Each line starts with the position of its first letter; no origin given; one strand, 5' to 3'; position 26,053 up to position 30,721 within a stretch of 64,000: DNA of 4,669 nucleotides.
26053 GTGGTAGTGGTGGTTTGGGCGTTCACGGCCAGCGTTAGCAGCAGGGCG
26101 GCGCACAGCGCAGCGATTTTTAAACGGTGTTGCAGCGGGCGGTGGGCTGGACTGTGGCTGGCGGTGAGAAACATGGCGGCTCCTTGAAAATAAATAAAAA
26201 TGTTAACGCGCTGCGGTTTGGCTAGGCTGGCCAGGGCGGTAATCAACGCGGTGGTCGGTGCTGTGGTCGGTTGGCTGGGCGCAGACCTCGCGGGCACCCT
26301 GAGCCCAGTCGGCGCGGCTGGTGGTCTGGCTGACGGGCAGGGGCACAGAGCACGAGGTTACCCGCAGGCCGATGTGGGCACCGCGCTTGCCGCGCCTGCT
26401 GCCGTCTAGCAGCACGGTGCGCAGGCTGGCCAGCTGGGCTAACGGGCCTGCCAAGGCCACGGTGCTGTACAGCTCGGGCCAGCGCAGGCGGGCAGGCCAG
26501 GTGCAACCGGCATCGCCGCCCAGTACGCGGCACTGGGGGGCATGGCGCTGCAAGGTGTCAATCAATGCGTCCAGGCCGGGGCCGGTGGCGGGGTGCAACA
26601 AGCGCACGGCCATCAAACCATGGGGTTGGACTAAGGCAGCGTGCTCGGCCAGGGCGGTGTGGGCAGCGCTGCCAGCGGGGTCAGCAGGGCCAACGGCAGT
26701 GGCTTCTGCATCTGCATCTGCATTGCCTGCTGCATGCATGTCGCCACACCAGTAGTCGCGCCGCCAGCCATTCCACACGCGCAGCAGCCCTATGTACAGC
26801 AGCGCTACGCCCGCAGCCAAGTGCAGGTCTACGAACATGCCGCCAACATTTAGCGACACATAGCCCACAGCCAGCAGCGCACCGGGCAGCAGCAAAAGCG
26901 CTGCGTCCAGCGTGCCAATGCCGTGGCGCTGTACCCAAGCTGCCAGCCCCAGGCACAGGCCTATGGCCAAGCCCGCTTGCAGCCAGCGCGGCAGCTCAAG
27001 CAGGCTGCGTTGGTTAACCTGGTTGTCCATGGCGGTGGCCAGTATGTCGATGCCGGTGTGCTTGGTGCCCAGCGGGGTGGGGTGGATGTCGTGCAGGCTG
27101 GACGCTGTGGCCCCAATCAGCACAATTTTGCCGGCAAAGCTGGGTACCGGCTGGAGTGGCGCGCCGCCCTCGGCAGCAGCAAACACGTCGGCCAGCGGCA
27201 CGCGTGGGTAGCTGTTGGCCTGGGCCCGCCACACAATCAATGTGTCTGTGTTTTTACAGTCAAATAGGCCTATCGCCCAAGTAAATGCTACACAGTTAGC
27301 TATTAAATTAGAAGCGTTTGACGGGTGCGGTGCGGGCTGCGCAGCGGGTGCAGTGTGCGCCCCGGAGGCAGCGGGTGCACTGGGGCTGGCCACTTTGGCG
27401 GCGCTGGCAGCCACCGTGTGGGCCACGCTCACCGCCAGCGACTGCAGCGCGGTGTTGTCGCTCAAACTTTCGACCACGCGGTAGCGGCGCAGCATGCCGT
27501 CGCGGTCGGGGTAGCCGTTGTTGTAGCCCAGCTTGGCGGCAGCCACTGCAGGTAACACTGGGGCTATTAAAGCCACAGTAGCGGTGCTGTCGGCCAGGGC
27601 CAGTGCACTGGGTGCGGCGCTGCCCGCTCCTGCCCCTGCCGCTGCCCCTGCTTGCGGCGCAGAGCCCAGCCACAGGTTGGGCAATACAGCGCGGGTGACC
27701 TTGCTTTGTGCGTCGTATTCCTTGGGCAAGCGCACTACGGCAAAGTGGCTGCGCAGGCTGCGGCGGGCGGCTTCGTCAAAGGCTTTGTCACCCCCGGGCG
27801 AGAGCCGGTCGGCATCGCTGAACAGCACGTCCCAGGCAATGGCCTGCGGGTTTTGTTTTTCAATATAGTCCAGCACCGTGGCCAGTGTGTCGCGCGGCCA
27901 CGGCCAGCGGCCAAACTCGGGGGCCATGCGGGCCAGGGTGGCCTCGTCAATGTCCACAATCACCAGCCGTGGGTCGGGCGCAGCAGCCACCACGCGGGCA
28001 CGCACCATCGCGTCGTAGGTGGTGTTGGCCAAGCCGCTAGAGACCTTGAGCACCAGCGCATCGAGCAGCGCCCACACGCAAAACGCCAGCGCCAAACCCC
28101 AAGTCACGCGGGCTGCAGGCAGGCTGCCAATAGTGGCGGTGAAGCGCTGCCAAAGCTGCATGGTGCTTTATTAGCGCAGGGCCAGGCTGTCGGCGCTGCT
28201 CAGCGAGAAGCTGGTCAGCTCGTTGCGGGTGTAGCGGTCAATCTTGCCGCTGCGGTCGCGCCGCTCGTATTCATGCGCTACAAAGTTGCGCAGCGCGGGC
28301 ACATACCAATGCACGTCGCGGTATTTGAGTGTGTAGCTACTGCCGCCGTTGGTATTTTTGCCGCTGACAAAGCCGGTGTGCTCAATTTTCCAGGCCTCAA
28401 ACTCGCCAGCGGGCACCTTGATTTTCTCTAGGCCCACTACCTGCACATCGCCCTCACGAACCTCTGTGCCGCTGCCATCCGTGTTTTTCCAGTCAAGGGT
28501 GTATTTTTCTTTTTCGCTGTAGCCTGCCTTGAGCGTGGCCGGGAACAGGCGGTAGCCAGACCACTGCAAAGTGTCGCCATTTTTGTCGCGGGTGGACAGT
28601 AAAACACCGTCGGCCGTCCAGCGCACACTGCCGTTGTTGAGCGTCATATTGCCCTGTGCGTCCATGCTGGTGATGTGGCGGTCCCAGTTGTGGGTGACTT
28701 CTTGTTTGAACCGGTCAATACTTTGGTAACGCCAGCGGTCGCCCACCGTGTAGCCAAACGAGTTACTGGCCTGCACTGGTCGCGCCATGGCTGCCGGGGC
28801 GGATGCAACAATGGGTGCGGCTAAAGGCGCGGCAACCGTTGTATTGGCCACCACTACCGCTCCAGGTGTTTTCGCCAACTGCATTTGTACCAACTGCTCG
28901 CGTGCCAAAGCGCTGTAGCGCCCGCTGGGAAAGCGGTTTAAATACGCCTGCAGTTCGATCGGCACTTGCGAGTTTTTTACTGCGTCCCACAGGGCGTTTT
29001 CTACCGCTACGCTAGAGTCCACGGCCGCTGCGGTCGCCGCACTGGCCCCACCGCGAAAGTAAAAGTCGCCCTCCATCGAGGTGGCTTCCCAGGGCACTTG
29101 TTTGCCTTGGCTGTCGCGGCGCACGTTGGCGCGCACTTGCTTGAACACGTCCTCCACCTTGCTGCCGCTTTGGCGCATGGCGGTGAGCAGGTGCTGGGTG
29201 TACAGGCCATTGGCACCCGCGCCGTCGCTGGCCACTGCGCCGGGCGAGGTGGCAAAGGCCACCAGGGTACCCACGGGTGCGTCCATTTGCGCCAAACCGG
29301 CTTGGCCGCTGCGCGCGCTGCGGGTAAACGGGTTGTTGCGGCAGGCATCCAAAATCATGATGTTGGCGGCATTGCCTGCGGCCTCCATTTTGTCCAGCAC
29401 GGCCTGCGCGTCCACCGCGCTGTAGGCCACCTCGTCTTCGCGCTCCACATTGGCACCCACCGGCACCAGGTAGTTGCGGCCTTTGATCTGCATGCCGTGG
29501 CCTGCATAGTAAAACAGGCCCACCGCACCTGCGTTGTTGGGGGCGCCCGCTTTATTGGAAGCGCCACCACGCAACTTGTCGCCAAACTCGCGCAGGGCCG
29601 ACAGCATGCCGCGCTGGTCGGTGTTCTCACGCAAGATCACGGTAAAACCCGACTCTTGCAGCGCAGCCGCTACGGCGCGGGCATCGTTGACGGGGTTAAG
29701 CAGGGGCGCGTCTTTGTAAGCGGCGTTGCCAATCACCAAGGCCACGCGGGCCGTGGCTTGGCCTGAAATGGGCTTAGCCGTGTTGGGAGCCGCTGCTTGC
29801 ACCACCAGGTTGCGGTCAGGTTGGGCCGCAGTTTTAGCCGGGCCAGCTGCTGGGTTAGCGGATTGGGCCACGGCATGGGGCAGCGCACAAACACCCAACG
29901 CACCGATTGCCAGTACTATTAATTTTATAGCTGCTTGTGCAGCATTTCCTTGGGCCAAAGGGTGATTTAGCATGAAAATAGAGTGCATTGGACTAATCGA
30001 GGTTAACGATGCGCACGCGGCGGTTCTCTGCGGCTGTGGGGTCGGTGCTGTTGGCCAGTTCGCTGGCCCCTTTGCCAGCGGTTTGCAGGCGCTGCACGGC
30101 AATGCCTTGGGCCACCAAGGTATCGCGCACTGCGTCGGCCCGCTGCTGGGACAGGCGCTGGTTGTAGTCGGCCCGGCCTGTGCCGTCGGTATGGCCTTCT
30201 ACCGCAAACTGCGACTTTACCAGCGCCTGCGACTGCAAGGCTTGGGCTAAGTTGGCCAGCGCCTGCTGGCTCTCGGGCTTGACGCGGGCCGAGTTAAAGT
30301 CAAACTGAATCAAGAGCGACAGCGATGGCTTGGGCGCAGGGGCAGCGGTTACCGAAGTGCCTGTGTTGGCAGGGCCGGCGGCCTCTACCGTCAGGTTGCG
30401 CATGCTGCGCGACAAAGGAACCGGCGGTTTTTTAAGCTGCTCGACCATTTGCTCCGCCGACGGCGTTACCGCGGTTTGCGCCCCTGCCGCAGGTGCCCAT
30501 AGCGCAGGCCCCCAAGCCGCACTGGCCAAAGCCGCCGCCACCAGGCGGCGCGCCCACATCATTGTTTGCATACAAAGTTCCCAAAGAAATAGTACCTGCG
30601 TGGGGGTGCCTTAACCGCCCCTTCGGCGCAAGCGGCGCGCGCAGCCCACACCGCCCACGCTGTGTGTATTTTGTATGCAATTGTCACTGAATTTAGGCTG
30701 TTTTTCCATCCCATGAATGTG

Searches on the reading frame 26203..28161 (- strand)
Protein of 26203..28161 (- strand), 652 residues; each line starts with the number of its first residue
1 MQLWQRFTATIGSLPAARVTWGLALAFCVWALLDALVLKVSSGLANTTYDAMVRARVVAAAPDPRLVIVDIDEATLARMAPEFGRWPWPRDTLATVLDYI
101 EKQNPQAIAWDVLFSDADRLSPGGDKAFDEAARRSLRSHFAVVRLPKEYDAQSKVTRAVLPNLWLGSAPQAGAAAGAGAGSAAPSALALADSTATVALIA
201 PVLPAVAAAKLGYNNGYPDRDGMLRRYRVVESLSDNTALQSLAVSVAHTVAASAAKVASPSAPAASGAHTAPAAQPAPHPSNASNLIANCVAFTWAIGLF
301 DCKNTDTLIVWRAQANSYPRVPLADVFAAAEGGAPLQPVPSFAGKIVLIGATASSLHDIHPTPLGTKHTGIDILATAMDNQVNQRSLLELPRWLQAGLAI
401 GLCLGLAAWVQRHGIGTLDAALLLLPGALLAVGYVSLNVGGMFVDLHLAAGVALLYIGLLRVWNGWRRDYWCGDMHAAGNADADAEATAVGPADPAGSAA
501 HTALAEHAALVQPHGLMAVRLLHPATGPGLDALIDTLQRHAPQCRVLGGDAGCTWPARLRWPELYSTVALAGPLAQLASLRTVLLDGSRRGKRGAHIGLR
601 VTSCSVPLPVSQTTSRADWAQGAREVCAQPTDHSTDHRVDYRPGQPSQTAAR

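Call 20: search_protein_families(library=pfam, proteins=[window:26203-28161:-], max_evalue=0.001)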
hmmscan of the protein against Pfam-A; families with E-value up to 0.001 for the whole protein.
window:26203-28161:- (652 aa): 1 family
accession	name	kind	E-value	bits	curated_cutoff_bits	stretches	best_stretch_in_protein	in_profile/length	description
PF05226.16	CHASE2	-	6.7e-48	163.9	26.3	1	33-407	7-255/257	CHASE2 domain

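Call 77: search_protein_representatives(protein=window:26203-28161:-)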
Query: 652 residues. Proteins with E-value up to 0.001 (for the whole library): 6872; up to 1e-10: 1035; up to 1e-30: 98. The best 150 are listed.
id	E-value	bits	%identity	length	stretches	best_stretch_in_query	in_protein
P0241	1.5e-147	509.6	59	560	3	8-257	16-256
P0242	1.2e-146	506.6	56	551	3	10-252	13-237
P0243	6.1e-131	454.7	54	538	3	4-255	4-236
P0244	6.4e-128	444.7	53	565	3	9-253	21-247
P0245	8.7e-107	374.9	47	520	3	24-254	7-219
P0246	1.1e-104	368.0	50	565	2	4-254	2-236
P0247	5.8e-98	345.7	47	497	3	52-253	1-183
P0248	4.9e-87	309.6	45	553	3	13-255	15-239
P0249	6.1e-77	276.3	51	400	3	307-473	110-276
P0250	1.1e-72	262.3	52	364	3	305-473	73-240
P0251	2.5e-69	251.1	48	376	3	302-473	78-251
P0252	1.3e-68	248.7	44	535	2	15-260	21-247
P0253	4.8e-67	243.6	47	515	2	15-259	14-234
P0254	1.9e-65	238.3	43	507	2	25-255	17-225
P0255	1.0e-62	229.3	38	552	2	21-247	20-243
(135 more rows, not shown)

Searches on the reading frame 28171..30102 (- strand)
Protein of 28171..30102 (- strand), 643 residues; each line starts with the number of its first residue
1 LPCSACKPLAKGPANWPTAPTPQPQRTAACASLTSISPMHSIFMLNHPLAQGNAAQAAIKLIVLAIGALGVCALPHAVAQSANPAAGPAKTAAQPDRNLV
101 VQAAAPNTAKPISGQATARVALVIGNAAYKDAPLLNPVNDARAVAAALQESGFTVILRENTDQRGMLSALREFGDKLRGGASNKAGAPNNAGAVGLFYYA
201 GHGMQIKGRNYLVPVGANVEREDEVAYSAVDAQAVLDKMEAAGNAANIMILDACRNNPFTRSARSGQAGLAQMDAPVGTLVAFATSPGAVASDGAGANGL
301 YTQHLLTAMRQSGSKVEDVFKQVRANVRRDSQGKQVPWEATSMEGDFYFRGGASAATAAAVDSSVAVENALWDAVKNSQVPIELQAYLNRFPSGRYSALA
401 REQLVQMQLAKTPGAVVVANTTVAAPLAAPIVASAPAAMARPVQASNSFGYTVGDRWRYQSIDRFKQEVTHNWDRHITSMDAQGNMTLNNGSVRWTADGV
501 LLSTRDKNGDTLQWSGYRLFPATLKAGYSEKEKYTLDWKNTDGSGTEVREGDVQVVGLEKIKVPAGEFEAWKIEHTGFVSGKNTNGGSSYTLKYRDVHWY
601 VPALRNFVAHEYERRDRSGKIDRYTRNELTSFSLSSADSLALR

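Call 20: search_protein_families(library=pfam, proteins=[window:28171-30102:-], max_evalue=0.001)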
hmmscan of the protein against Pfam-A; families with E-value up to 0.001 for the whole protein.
window:28171-30102:- (643 aa): 1 family
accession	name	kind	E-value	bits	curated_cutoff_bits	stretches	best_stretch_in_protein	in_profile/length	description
PF00656.27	Peptidase_C14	-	2e-38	132.8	21.4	1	119-348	2-233/233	Caspase domain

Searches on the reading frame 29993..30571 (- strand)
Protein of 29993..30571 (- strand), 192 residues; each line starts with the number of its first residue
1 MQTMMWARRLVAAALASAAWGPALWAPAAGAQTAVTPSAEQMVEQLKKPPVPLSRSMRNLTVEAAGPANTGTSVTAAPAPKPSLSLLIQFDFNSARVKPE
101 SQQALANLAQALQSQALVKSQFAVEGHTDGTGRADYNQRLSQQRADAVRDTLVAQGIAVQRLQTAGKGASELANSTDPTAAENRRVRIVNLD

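Call 68: search_protein_families(library=pfam, proteins=[window:29993-30571:-], max_evalue=0.0001)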
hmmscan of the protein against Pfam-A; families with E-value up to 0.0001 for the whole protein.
window:29993-30571:- (192 aa): 1 family
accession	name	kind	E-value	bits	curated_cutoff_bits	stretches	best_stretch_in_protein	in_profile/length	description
PF00691.25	OmpA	-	6.6e-23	81.3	27.2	1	90-184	2-96/98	OmpA family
